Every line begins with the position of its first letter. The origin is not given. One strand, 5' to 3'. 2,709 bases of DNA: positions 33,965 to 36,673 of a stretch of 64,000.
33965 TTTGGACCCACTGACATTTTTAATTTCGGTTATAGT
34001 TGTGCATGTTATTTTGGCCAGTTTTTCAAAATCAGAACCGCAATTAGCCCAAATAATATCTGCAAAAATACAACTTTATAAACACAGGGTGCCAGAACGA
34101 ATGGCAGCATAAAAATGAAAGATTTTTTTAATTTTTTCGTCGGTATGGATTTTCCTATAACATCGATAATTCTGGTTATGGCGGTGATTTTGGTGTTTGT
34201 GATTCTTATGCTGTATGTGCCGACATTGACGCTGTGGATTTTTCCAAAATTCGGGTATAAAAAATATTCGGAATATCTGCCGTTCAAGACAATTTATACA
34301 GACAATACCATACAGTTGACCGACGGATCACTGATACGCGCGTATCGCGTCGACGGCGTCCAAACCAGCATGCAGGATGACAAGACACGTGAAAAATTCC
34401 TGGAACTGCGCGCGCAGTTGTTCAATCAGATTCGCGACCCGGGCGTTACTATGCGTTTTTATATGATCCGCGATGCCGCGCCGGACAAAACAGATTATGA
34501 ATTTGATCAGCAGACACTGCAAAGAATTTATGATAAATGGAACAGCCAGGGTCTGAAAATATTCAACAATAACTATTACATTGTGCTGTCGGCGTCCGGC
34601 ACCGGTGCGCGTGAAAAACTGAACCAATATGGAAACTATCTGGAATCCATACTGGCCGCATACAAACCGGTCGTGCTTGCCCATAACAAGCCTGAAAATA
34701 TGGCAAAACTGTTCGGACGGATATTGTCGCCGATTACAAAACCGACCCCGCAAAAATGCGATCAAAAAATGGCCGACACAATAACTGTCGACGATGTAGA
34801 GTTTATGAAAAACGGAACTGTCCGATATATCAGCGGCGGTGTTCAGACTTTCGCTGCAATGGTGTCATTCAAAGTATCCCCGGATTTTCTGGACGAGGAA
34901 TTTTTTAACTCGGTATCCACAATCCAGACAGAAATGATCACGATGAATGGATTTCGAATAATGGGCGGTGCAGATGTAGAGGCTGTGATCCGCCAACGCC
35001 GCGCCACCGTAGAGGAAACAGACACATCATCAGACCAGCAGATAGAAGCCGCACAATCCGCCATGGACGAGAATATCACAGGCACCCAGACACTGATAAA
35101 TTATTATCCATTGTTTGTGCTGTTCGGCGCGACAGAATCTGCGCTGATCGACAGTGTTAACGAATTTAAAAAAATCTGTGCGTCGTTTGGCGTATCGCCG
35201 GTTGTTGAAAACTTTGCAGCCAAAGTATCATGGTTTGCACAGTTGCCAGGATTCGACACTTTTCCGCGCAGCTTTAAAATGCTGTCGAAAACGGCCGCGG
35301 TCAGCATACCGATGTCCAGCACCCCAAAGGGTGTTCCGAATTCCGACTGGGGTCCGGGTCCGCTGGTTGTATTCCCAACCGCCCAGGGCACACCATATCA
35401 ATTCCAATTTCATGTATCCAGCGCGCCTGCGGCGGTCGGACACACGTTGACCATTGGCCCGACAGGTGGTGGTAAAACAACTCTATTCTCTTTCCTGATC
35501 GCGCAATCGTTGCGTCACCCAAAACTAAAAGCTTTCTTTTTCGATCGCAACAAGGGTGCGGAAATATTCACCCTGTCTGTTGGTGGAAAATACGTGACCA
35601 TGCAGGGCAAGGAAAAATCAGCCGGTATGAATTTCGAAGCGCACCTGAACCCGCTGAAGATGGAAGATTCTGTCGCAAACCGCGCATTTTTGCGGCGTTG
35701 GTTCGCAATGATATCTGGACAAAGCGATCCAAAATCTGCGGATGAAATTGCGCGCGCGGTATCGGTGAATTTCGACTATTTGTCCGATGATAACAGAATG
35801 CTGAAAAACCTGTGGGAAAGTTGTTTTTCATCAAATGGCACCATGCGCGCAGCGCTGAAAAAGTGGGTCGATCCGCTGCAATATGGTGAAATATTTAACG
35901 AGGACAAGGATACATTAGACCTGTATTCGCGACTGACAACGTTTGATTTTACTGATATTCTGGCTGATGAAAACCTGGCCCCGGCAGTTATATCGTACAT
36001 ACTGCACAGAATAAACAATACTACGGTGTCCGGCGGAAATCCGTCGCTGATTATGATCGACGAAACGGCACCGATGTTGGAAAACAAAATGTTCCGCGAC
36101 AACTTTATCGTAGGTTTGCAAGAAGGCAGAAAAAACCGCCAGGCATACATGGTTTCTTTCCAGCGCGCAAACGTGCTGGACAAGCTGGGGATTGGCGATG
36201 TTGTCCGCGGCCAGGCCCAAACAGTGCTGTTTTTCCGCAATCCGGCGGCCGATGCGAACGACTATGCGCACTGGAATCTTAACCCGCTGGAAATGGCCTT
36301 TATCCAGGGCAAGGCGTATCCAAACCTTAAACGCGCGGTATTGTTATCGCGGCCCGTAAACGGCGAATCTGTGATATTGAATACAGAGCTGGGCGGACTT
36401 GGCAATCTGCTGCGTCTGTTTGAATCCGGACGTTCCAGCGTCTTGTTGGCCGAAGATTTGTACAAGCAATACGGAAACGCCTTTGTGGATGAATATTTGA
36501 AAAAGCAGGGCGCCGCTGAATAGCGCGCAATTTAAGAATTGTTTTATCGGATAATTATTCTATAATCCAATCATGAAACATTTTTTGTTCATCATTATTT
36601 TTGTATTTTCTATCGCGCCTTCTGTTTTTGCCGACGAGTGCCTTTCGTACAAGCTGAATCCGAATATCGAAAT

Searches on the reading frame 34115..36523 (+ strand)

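Call 55: search_protein_families(library=pfam, proteins=[window:34115-36523:+])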
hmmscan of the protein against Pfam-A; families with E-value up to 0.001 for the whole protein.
window:34115-36523:+ (802 aa): 1 family
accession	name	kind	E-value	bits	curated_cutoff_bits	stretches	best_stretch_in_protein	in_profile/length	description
PF03135.19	CagE_TrbE_VirB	-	1.8e-11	44.8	21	1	214-383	32-201/204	CagE, TrbE, VirB family, component of type IV transporter system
